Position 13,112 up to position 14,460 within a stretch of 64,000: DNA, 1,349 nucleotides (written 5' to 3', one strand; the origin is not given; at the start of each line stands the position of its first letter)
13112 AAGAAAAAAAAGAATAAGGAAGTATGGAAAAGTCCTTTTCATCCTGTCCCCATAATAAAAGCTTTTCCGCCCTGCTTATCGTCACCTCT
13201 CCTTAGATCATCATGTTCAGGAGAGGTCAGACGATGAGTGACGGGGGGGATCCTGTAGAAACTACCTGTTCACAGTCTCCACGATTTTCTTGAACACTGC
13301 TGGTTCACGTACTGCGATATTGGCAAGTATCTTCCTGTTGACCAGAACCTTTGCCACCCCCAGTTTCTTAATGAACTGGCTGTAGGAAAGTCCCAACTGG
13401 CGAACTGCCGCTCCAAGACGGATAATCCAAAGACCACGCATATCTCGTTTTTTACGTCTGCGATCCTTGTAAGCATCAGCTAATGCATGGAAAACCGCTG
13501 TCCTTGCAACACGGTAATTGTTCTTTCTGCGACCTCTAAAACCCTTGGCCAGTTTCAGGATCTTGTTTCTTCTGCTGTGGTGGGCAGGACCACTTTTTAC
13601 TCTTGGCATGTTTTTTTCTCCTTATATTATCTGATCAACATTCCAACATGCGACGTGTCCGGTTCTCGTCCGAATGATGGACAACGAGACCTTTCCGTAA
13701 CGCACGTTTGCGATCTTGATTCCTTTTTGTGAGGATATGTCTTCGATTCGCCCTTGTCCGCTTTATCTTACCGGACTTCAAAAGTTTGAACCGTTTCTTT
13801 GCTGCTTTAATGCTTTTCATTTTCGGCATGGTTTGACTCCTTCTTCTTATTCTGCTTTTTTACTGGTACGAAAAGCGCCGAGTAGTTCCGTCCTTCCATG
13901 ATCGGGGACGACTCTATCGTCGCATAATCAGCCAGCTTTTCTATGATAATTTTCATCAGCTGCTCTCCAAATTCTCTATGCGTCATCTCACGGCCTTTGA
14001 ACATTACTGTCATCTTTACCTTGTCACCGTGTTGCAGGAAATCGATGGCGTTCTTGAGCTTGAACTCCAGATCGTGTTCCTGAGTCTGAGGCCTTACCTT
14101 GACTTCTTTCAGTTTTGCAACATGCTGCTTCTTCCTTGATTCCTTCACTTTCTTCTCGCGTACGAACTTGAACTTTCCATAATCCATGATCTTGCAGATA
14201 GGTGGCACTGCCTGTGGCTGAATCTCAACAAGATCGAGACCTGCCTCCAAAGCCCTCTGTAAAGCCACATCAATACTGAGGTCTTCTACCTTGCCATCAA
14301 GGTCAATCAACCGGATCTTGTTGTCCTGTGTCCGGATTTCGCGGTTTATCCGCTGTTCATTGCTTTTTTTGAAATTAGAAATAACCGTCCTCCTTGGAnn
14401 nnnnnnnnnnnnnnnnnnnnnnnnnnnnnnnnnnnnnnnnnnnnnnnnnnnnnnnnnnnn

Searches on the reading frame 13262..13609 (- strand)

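Call 46: search_protein_families(library=pfam, proteins=[window:13262-13609:-], max_evalue=0.00001)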
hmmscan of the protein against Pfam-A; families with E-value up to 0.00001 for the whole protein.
window:13262-13609:- (115 aa): 1 family
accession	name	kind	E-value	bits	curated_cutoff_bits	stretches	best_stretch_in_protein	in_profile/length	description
PF00453.23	Ribosomal_L20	-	4.1e-40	136.7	30.8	1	3-109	1-107/107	Ribosomal protein L20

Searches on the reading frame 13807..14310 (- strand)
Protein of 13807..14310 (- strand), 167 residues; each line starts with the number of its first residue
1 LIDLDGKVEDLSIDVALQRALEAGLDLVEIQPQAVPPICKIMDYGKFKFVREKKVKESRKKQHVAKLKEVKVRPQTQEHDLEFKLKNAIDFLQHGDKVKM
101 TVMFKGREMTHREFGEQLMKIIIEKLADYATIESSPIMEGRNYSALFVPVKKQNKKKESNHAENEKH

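Call 46: search_protein_families(library=pfam, proteins=[window:13807-14310:-], max_evalue=0.00001)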
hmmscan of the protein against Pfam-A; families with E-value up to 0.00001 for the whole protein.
window:13807-14310:- (167 aa): 2 families
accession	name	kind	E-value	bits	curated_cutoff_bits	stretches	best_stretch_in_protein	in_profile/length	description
PF00707.27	IF3_C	-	1.6e-31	108.5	34.8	1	66-149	2-85/86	Translation initiation factor IF-3, C-terminal domain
PF05198.21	IF3_N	-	1e-18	67.7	26.9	1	2-57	13-69/70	Translation initiation factor IF-3, N-terminal domain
